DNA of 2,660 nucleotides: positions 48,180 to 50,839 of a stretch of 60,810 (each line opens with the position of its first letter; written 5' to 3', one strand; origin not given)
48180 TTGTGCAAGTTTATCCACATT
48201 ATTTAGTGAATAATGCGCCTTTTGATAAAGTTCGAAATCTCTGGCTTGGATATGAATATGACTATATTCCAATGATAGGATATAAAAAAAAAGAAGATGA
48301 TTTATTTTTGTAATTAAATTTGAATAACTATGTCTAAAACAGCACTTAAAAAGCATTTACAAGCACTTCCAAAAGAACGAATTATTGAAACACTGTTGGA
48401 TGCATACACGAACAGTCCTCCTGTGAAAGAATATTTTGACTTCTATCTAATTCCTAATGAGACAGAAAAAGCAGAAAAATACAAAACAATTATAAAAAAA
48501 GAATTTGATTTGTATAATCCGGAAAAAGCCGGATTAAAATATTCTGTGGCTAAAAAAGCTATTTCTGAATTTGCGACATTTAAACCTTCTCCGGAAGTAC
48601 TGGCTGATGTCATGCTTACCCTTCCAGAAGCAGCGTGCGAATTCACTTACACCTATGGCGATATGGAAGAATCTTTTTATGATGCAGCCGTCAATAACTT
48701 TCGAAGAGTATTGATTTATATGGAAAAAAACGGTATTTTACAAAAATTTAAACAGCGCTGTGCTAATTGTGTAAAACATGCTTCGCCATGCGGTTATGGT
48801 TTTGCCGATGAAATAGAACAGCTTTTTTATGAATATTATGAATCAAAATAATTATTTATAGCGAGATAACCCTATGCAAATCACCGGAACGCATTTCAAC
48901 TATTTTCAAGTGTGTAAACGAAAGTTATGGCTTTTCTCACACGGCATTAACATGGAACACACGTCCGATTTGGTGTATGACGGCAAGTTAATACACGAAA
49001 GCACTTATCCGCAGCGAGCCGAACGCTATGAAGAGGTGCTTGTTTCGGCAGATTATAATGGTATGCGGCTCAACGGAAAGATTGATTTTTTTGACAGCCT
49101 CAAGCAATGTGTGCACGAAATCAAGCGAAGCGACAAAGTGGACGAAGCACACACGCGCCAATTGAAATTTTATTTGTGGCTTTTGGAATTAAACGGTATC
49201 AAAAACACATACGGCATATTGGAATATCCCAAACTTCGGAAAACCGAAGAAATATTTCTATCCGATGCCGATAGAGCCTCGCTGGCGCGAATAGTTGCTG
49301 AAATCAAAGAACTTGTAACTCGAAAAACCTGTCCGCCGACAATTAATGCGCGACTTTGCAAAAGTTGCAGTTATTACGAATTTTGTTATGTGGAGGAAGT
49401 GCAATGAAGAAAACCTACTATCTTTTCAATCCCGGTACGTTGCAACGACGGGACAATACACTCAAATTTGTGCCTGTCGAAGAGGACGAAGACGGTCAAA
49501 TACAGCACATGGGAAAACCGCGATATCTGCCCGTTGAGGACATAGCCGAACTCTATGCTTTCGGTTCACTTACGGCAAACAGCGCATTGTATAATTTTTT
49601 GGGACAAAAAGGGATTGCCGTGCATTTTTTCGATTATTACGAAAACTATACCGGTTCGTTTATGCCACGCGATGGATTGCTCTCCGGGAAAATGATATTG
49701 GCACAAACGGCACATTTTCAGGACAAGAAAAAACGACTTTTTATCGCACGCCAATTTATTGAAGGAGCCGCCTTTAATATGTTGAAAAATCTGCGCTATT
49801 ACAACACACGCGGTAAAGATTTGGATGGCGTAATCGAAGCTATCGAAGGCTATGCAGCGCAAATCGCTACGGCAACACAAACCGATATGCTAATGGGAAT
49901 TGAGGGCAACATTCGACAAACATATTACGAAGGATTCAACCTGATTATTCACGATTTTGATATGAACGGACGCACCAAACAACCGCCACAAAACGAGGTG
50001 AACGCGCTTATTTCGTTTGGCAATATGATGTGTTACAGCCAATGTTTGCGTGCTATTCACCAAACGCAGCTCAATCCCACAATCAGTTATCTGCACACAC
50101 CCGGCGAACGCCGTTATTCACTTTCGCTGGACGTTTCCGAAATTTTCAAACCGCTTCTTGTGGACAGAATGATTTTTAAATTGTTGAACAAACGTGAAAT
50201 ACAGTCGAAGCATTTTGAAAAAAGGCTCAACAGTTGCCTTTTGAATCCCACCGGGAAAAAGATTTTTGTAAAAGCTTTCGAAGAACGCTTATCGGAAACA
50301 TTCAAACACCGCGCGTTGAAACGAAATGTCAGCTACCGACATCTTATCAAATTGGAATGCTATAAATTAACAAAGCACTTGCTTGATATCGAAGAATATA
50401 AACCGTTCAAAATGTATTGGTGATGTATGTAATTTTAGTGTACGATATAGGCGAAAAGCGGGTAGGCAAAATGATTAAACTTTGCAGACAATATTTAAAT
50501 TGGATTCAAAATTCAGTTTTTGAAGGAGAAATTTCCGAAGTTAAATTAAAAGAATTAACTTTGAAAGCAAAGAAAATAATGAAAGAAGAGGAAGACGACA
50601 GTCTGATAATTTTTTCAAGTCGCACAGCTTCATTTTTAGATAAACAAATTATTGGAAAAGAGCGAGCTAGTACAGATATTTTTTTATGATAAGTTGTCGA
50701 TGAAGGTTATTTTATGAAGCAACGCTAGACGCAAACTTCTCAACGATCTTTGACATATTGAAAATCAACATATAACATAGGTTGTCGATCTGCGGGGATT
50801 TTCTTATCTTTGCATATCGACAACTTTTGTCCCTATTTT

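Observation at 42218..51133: Type I-B-ordered CRISPR-Cas island with no cas6 and an unplaceable large subunit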

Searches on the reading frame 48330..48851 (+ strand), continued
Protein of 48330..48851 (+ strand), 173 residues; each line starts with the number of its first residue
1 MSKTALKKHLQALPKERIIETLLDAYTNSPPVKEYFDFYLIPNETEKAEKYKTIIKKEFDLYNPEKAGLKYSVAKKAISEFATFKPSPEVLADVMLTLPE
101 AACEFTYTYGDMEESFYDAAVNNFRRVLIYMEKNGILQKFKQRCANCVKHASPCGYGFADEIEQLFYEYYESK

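Call 51: fold_search(model_id=the predicted structure, library=pdb)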
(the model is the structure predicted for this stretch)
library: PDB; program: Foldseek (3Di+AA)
matches with E <= 10: 624; with E <= 0.001: 0
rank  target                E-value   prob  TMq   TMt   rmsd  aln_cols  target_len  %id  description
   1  7rdr_A                7.2e-02  0.99  0.48  0.22   9.0       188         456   13  Circular tandem repeat protein with novel repeat topology and enhanced subunit contact surfaces (released 2021-09-01)
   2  9k7u_A                1.4e-01  0.99  0.41  0.49   6.7       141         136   12  Crystal structure of designed zinc-induced heterodimer Heter-Zn2-HEHE-22 (released 2025-10-29)
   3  3zc0_D                2.1e-01  0.63  0.27  0.26  15.0       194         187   16  Structure of AfC3PO - duplex RNA complex (released 2013-01-23)
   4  5cwk                  2.7e-01  0.77  0.33  0.33  10.3       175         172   12  Crystal structure of de novo designed helical repeat protein DHR53 (released 2015-12-16)
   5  3zc0_C                2.7e-01  0.60  0.28  0.26  14.8       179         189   16  Structure of AfC3PO - duplex RNA complex (released 2013-01-23)
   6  8g9k_B                3.1e-01  0.98  0.52  0.46  12.4       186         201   13  Geometrically programmable nanomaterial construction using regularized protein building blocks (released 2024-03-13)
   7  8e0n_D                3.1e-01  0.92  0.42  0.42   6.9       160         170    7  Homotrimeric variant of tcTRP9, BGL18 (released 2023-04-12)
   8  5a7d_B                3.1e-01  0.85  0.40  0.23  12.5       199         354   11  Tetrameric assembly of LGN with Inscuteable (released 2016-08-03)
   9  8e12_C                3.1e-01  0.57  0.30  0.32  14.9       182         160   17  Homotrimeric variant of tcTRP9, BGL14 (released 2023-04-12)
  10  3zc1_C                3.1e-01  0.41  0.26  0.24  14.8       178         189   15  Crystal structure of AfC3PO (released 2013-01-23)
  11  8e0m_J                3.4e-01  0.80  0.38  0.39  12.4       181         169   13  Homotrimeric variant of tcTRP9, BGL15 (released 2023-04-12)
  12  6xr2_E                3.8e-01  0.92  0.42  0.42   5.7       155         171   12  Computationally designed right-handed alpha/alpha homotrimeric toroid with 3 repeats per subunit (released 2021-07-14)
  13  5cwb                  4.1e-01  0.63  0.32  0.29  12.2       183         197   12  Crystal structure of de novo designed helical repeat protein DHR4 (released 2015-12-16)
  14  8gaa_A                4.1e-01  0.41  0.28  0.25  14.6       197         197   15  C6HR1_4r: Extendable repeat protein hexamer (released 2023-08-30)
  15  6f08_B                4.8e-01  0.38  0.27  0.22  15.7       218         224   10  14-3-3 zeta in complex with the human Son of sevenless homolog 1 (SOS1) (released 2018-02-14)
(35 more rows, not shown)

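Call 72: search_protein_families(library=padloc, proteins=[L047:834-1406:+, L047:3546-4874:+, L047:4889-5956:+, L047:103-822:+], max_evalue=0.00001)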
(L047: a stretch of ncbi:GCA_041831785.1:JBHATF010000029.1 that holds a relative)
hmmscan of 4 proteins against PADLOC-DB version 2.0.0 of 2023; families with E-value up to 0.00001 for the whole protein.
L047:834-1406:+ (190 aa): 2 families
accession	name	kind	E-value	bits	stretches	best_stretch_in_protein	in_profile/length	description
PDLC01480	Cas5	-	3.7e-89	295.4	1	2-188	1-177/178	CAS-I-B; effector_G5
PDLC02093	Cas5b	-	2.7e-88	292.7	1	1-188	1-176/177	-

L047:3546-4874:+ (442 aa): 1 family
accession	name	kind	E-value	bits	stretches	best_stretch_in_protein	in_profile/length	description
PDLC01511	Cas8b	-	1.4e-181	602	1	1-431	1-418/419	CAS-I-B; effector_LS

L047:4889-5956:+ (355 aa): 5 families
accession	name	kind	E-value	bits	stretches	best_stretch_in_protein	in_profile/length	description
PDLC01493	Cas7b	-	5.5e-185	612.7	1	6-355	2-347/347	CAS-I-B; effector_G7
PDLC01263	Cas7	-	1.2e-06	26.5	1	35-259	30-177/205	CAS-I; effector_G7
PDLC00961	Cas7b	-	1.3e-06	25.8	1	38-122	32-110/321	"CRISPR-associated protein Cas7/Cst2/DevR, subtype I-B/TNEAP"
PDLC01300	Cas7b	-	4.2e-06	24.4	0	38-127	31-106/266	CAS-I-B; effector_G7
PDLC00960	Cas7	-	4.4e-06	24.1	0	34-130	35-129/240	CRISPR-associated autoregulator DevR family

L047:103-822:+ (239 aa): 11 families
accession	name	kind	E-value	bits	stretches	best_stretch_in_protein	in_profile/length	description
PDLC02101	Cas6b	-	2.2e-85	284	1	20-239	1-218/218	-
PDLC01782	Cas6b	-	1.1e-24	85.8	1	20-238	1-231/235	-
PDLC00956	Cas6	-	3.6e-22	77.9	1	54-238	2-199/200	CRISPR-associated endoribonuclease Cas6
PDLC01265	Cas6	-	2.9e-19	68.6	1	61-238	4-178/179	"CAS-I,CAS-II,CAS-III,CAS-IV,CAS-V,CAS-VI; crRNAmaturation"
PDLC01609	Cas6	-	1.2e-15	56.5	1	111-238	15-135/137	"CAS-I,CAS-II,CAS-III,CAS-IV,CAS-V,CAS-VI; crRNAmaturation"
PDLC01451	Cas6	-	1.5e-11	43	1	20-238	1-215/219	"CAS-I,CAS-II,CAS-III,CAS-IV,CAS-V,CAS-VI; crRNAmaturation"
PDLC01783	Cas6b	-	2.4e-11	41.9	1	118-238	109-222/225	-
PDLC02103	Cas6b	-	2.4e-10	38.6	1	113-238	111-236/240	-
PDLC01372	Cas6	-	1.4e-09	36.4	1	20-238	1-233/235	"CAS-I,CAS-II,CAS-III,CAS-IV,CAS-V,CAS-VI; crRNAmaturation"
PDLC01786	Cas6b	-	1.4e-07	29.5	1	113-238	112-227/228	-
PDLC02098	Cas6_IIIa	-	2.8e-07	29.2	1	20-238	1-197/200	-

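Call 76: search_protein_families(library=padloc, proteins=[L056:5924-6925:+, L077:5287-6390:+, L107:5871-6911:+, L093:5630-6991:+, L056:7549-8169:+, L093:7543-8004:+, L077:4434-5276:+, L124:4778-5788:+, L073:146-1357:+, L073:2062-2574:+], max_evalue=0.001)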
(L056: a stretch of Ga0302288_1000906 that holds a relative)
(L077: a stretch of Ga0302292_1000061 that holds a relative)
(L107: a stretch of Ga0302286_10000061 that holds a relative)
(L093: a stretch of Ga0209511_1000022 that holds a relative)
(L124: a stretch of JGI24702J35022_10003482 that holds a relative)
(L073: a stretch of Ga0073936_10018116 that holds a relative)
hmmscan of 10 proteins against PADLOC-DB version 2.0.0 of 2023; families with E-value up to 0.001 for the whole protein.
L056:5924-6925:+ (333 aa): 0 families

L077:5287-6390:+ (367 aa): 0 families

L107:5871-6911:+ (346 aa): 0 families

L093:5630-6991:+ (453 aa): 0 families

L056:7549-8169:+ (206 aa): 0 families

L093:7543-8004:+ (153 aa): 0 families

L077:4434-5276:+ (280 aa): 1 family
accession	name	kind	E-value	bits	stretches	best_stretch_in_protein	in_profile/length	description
PDLC04908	PDC-S10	-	0.00015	19.1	1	12-92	15-76/223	-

L124:4778-5788:+ (336 aa): 0 families

L073:146-1357:+ (403 aa): 0 families

L073:2062-2574:+ (170 aa): 0 families

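Call 93: search_protein_families(library=phrogs, proteins=[window:48330-48848:+], max_evalue=0.01)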
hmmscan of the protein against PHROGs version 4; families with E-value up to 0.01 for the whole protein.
window:48330-48848:+ (173 aa): 0 families

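Call 95: search_solved_structures(query=A2, max_evalue=1)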
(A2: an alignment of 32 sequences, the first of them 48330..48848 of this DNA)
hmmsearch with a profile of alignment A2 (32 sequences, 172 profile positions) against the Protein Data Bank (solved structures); distinct sequences matched with E-value up to 1: 3.
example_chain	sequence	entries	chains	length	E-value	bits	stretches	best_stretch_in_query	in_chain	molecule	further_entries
3h0l_A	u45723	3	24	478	0.18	15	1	33-74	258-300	Glutamyl-tRNA(Gln) amidotransferase subunit A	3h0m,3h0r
3jbn_G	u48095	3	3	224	0.61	13.2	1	9-69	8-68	40S ribosomal protein uS5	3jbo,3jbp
3j7a_G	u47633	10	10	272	0.76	12.9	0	9-69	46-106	40S ribosomal protein uS5 | 40S ribosomal protein S5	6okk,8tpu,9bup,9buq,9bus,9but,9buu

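Call 96: fold_search(model_id=the predicted structure, library=viral)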
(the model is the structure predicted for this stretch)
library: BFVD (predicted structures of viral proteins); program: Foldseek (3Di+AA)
matches with E <= 10: 256; with E <= 0.001: 0
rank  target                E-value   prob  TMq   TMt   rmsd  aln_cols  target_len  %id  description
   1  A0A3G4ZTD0            1.1e-01  0.44  0.22  0.15  15.7       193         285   11  HCP-like protein (Fragment) [Edafosvirus sp.]
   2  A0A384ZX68            3.5e-01  0.60  0.30  0.16  12.9       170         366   15  Putative glycosyl transferase [Dickeya phage vB_DsoM_JA29]
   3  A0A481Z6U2            5.6e-01  0.60  0.35  0.15  12.0       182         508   12  Importin beta binding domain protein [Pithovirus LCPAC302]
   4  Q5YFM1                5.9e-01  0.69  0.41  0.37   9.0       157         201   14  Uncharacterized protein [Singapore grouper iridovirus]
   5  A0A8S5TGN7            5.9e-01  0.20  0.23  0.19  17.8       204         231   10  Uncharacterized protein [Myoviridae sp. ctt8G1]
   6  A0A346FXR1            7.4e-01  0.60  0.35  0.23   7.4       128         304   16  (no name in the UniProt tables at hand)
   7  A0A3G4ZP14            7.4e-01  0.12  0.17  0.08  14.2       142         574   16  Uncharacterized protein (Fragment) [Terrestrivirus sp.]
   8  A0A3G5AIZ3            7.8e-01  0.07  0.15  0.15  14.3       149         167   17  DUF4116 domain-containing protein [Sylvanvirus sp.]
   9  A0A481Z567            8.6e-01  0.75  0.41  0.29   6.6       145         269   14  Uncharacterized protein [Pithovirus LCPAC102]
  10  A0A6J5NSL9            8.6e-01  0.21  0.23  0.12  14.3       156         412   12  Glycosyltransferase 2-like [uncultured Caudovirales phage]
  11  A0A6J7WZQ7            8.6e-01  0.12  0.18  0.07  18.3       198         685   12  Uncharacterized protein [uncultured Caudovirales phage]
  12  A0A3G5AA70            9.0e-01  0.18  0.23  0.19  14.2       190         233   11  Sel1 repeat family protein [Hyperionvirus sp.]
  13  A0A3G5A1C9            9.4e-01  0.13  0.21  0.11  15.9       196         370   10  Tetratricopeptide repeat protein [Harvfovirus sp.]
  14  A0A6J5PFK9            9.9e-01  0.21  0.28  0.07  20.3       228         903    9  Phage tail lysozyme domain-containing protein [uncultured Caudovirales phage]
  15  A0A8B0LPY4            9.9e-01  0.08  0.16  0.13  17.8       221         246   10  Tetratricopeptide repeat protein [uncultured archaeal virus]
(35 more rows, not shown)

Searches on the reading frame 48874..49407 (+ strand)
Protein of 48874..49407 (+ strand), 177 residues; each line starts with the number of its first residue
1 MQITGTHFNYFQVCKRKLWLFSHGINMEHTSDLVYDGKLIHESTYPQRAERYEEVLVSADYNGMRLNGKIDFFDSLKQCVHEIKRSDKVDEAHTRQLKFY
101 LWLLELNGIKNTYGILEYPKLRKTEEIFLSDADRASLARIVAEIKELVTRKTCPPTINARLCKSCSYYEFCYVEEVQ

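Call 7: search_protein_families(library=ncbifam, proteins=[window:48874-49407:+], max_evalue=0.01)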
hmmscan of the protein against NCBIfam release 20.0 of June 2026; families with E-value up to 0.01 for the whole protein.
window:48874-49407:+ (177 aa): 3 families
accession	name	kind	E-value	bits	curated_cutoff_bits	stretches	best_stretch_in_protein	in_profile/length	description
TIGR00372.1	cas4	equivalog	2.5e-26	92.6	65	1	5-172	3-179/180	CRISPR-associated protein Cas4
NF049935.1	cas4g_cas1g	exception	2.3e-09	36.3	560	1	8-176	7-194/546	CRISPR-associated endonuclease Cas4g/Cas1g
TIGR03491.1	TIGR03491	subfamily_domain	2.3e-05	23.6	97.45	1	27-174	68-207/462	TM0106 family RecB-like putative nuclease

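Call 8: search_protein_families(library=pfam, proteins=[window:48874-49407:+], max_evalue=0.01)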
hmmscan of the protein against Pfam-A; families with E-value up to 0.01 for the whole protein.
window:48874-49407:+ (177 aa): 2 families
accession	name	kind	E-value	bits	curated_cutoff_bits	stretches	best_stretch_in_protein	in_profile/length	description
PF01930.23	Cas_Cas4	-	1.9e-50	171.5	22.7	1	4-172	1-159/160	Domain of unknown function DUF83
PF12705.13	PDDEXK_1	-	4.9e-08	33.7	22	1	47-171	105-246/247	PD-(D/E)XK nuclease superfamily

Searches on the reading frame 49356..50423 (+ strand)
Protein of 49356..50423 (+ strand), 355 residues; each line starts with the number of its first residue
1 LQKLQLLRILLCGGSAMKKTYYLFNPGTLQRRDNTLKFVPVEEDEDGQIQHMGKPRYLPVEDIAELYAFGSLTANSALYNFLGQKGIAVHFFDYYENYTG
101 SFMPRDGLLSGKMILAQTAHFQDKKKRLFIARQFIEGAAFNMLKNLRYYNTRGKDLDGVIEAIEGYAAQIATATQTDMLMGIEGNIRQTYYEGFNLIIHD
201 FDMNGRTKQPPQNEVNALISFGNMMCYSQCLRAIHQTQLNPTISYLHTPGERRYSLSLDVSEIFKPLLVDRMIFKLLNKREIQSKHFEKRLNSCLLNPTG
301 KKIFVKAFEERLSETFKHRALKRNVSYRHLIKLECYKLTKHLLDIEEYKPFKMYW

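Call 7: search_protein_families(library=ncbifam, proteins=[window:49356-50423:+], max_evalue=0.01)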
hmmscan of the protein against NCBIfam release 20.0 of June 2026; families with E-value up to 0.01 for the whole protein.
window:49356-50423:+ (355 aa): 10 families
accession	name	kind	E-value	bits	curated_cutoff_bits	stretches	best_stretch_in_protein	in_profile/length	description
TIGR03641.1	cas1_HMARI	exception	1.1e-138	462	304.1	1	19-355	1-324/324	type I-B CRISPR-associated endonuclease Cas1b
TIGR00287.1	cas1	equivalog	4.3e-88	295.6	71.7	1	46-350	25-327/327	CRISPR-associated endonuclease Cas1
TIGR04093.1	cas1_CYANO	exception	2.2e-62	210.9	385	1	20-352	2-332/334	type I-D CRISPR-associated endonuclease Cas1d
NF049935.1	cas4g_cas1g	exception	2.1e-54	184.9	560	1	55-352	242-544/546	CRISPR-associated endonuclease Cas4g/Cas1g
TIGR03640.1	cas1_DVULG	exception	9.3e-49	166.4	385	1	54-352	30-339/340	type I-C CRISPR-associated endonuclease Cas1c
TIGR03983.1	cas1_MYXAN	equivalog_domain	3.5e-39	134.7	358.05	1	54-340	38-332/347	type I-MYXAN CRISPR-associated endonuclease Cas1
TIGR04329.1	cas1_PREFRAN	exception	8.7e-14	51.3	300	1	58-310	39-283/317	type V CRISPR-associated endonuclease Cas1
TIGR03639.1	cas1_NMENI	exception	9.6e-11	41.5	120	1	49-317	21-271/278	type II CRISPR-associated endonuclease Cas1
TIGR03637.1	cas1_YPEST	exception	5.6e-06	25.9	150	1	120-281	111-276/307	type I-F CRISPR-associated endonuclease Cas1f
TIGR03638.1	cas1_ECOLI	exception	2.2e-05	23.9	215.6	1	172-281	126-236/269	type I-E CRISPR-associated endonuclease Cas1e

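Call 8: search_protein_families(library=pfam, proteins=[window:49356-50423:+], max_evalue=0.01)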
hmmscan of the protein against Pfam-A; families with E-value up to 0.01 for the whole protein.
window:49356-50423:+ (355 aa): 1 family
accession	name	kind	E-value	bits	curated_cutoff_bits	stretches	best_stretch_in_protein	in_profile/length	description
PF01867.21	Cas_Cas1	-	4.5e-90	302.1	22.3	1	21-310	1-283/283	CRISPR associated protein Cas1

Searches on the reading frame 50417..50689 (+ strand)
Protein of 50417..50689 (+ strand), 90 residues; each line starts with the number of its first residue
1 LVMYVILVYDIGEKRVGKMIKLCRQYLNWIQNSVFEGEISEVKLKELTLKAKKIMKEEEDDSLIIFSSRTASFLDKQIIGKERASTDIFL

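Call 7: search_protein_families(library=ncbifam, proteins=[window:50417-50689:+], max_evalue=0.01)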
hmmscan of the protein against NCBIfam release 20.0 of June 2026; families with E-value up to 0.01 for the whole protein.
window:50417-50689:+ (90 aa): 3 families
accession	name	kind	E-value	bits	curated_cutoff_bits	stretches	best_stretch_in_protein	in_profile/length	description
TIGR01573.1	cas2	equivalog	6e-12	45.7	24.5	1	3-85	1-87/96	CRISPR-associated endonuclease Cas2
NF000867.0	PRK00078.1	equivalog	0.0021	17.7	249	1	34-89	36-91/192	Maf-like protein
NF010944.0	PRK14364.1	equivalog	0.0084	15.7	311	1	26-85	22-80/181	Maf-like protein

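Call 8: search_protein_families(library=pfam, proteins=[window:50417-50689:+], max_evalue=0.01)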
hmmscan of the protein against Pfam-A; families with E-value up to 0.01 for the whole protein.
window:50417-50689:+ (90 aa): 1 family
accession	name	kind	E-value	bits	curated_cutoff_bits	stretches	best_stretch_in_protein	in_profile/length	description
PF09827.14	CRISPR_Cas2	-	4.1e-22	78.6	23.8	1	3-73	1-71/74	CRISPR associated protein Cas2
